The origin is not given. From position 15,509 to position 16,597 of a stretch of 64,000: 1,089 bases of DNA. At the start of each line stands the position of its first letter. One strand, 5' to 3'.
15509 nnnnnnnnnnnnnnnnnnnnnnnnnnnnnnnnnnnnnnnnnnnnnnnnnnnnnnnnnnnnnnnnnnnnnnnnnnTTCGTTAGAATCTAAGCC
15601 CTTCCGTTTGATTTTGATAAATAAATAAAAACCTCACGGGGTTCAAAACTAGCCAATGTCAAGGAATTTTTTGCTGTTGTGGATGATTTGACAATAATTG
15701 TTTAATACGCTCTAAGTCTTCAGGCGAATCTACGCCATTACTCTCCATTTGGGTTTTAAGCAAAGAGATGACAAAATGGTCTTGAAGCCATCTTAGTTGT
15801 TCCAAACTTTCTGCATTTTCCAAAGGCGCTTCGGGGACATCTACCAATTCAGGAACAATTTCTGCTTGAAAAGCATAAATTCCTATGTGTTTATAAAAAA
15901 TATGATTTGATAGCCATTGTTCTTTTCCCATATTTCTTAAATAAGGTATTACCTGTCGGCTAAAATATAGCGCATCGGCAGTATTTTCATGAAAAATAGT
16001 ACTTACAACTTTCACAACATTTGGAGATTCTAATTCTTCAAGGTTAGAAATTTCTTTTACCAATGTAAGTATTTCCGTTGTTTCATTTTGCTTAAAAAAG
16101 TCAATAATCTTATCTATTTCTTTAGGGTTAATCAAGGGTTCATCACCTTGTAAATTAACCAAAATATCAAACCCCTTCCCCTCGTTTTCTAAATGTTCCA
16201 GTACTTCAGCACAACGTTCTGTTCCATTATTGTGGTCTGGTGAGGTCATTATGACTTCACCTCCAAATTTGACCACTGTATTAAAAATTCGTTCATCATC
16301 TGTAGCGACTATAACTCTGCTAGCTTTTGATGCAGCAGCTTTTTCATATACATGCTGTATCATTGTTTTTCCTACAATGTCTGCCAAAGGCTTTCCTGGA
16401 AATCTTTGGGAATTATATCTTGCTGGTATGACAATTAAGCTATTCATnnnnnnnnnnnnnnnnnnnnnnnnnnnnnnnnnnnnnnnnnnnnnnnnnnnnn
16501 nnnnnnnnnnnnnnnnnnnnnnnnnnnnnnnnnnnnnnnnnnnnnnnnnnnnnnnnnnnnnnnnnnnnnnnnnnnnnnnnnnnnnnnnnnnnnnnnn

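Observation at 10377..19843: Envelope-lipid/LPS remodelling island: PAP2 with ArnT-like, plus ArnT-like, GT2, MprF-flippase-like and kdsB, plus START-like and acyltransferase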

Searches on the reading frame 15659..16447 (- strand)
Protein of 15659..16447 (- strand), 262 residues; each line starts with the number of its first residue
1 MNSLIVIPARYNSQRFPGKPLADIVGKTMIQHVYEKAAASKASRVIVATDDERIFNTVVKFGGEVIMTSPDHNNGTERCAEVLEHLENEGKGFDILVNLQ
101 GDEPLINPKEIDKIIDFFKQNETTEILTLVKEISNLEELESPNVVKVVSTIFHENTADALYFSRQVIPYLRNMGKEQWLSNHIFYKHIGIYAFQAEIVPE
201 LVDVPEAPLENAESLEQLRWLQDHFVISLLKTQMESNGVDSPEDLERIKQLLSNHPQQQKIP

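Call 3: search_protein_families(library=pfam, proteins=[window:15659-16447:-], max_evalue=0.01)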
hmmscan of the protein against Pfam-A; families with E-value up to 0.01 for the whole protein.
window:15659-16447:- (262 aa): 2 families
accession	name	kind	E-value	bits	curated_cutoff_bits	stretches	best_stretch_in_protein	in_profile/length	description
PF02348.25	CTP_transf_3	-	4e-59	200.5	22.6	1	5-221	2-211/217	Cytidylyltransferase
PF12804.13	NTP_transf_3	-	5.6e-08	33.6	27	1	18-123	15-116/160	MobA-like NTP transferase domain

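Call 4: search_protein_families(library=ncbifam, proteins=[window:15659-16447:-], max_evalue=0.01)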
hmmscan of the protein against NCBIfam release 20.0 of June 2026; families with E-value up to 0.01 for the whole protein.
window:15659-16447:- (262 aa): 19 families
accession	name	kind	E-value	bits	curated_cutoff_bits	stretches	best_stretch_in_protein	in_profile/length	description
NF003952.0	PRK05450.1-5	subfamily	4.2e-91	304.5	193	1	1-254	1-247/250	3-deoxy-manno-octulosonate cytidylyltransferase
NF009905.0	PRK13368.1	subfamily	3.9e-85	285.1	255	1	1-254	1-240/243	3-deoxy-manno-octulosonate cytidylyltransferase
NF003950.0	PRK05450.1-3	subfamily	2.3e-79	266.2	234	1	1-255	1-245/248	3-deoxy-manno-octulosonate cytidylyltransferase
TIGR00466.1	kdsB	equivalog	1e-70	237.9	155.2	1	1-246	1-241/241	3-deoxy-manno-octulosonate cytidylyltransferase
NF003948.0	PRK05450.1-1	equivalog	6.5e-70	235.2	281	1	1-254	4-245/248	3-deoxy-manno-octulosonate cytidylyltransferase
TIGR03584.1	PseF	equivalog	1.2e-11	44.7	205.7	1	5-129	2-131/222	pseudaminic acid cytidylyltransferase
NF010932.0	PRK14352.1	equivalog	7.8e-09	34.7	611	1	19-128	26-137/488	bifunctional UDP-N-acetylglucosamine diphosphorylase/glucosamine-1-phosphate N-acetyltransferase GlmU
NF001457.0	PRK00317.1-3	equivalog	2.2e-07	30.6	164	1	12-155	11-152/200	molybdenum cofactor guanylyltransferase MobA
TIGR03310.1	matur_MocA_YgfJ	equivalog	2.3e-07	31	186.45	1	6-130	3-127/188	molybdenum cofactor cytidylyltransferase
NF010933.0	PRK14353.1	equivalog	6.7e-07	28.3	505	1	18-128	24-134/453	bifunctional UDP-N-acetylglucosamine diphosphorylase/glucosamine-1-phosphate N-acetyltransferase GlmU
TIGR01173.1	glmU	equivalog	1.8e-06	27.1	366.85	1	19-129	20-127/452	bifunctional UDP-N-acetylglucosamine diphosphorylase/glucosamine-1-phosphate N-acetyltransferase GlmU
NF010934.1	PRK14354.1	equivalog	3e-06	26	450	1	19-128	19-126/447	bifunctional UDP-N-acetylglucosamine diphosphorylase/glucosamine-1-phosphate N-acetyltransferase GlmU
TIGR03552.1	F420_cofC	equivalog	5.6e-06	26.1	105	1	27-121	30-120/196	2-phospho-L-lactate guanylyltransferase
NF010939.0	PRK14359.1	equivalog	5e-05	22.1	592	1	18-116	21-116/430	bifunctional UDP-N-acetylglucosamine diphosphorylase/glucosamine-1-phosphate N-acetyltransferase GlmU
TIGR00454.1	TIGR00454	hypoth_equivalog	0.00057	19.8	174.7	1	18-124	18-120/183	TIGR00454 family protein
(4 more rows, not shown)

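Call 12: find_encoding_contigs(protein=window:15659-16447:-, flank=10000, max_places=6)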
Protein window:15659-16447:- (262 aa): 23 contigs read that carry it; 6 places shown.
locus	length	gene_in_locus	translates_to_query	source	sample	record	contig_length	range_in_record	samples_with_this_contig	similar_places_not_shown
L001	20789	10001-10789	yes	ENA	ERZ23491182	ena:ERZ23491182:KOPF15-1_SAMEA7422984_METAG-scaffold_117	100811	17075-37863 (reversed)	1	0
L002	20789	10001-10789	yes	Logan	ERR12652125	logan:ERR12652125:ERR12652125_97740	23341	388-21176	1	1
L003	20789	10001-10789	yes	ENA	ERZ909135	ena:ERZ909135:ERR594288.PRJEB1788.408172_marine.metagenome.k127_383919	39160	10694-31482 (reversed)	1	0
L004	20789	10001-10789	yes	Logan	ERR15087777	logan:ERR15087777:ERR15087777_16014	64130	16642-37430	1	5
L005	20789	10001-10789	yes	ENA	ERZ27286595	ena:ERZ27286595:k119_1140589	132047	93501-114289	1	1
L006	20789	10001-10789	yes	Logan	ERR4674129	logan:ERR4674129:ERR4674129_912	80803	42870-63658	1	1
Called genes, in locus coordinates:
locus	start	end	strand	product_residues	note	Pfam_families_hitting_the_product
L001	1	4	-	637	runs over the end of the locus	PF00012:HSP70, PF06723:MreB_Mbl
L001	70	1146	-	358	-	-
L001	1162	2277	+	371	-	-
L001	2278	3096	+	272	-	PF02548:Pantoate_transf, PF13714:PEP_mutase (weak)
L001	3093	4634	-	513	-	PF00171:Aldedh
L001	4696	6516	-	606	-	PF18962:Por_Secre_tail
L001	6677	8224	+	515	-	PF13231:PMT_2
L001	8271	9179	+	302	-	PF00535:Glycos_transf_2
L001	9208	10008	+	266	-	PF03706:LPG_synthase_TM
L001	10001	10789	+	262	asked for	PF02348:CTP_transf_3, PF12804:NTP_transf_3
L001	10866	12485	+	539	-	PF06418:CTP_synth_N, PF00117:GATase, PF07722:Peptidase_C26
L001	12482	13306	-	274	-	PF19576:Acyltransf_2, PF01553:Acyltransferase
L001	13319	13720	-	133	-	PF19569:START_2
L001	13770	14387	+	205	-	PF01569:PAP2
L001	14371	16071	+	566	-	PF02366:PMT, PF13231:PMT_2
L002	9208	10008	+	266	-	PF03706:LPG_synthase_TM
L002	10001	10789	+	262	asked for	PF02348:CTP_transf_3, PF12804:NTP_transf_3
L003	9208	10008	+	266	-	PF03706:LPG_synthase_TM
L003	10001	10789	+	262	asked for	PF02348:CTP_transf_3, PF12804:NTP_transf_3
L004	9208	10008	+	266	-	PF03706:LPG_synthase_TM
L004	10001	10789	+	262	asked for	PF02348:CTP_transf_3, PF12804:NTP_transf_3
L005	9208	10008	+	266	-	PF03706:LPG_synthase_TM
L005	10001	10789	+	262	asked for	PF02348:CTP_transf_3, PF12804:NTP_transf_3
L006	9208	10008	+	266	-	PF03706:LPG_synthase_TM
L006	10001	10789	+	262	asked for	PF02348:CTP_transf_3, PF12804:NTP_transf_3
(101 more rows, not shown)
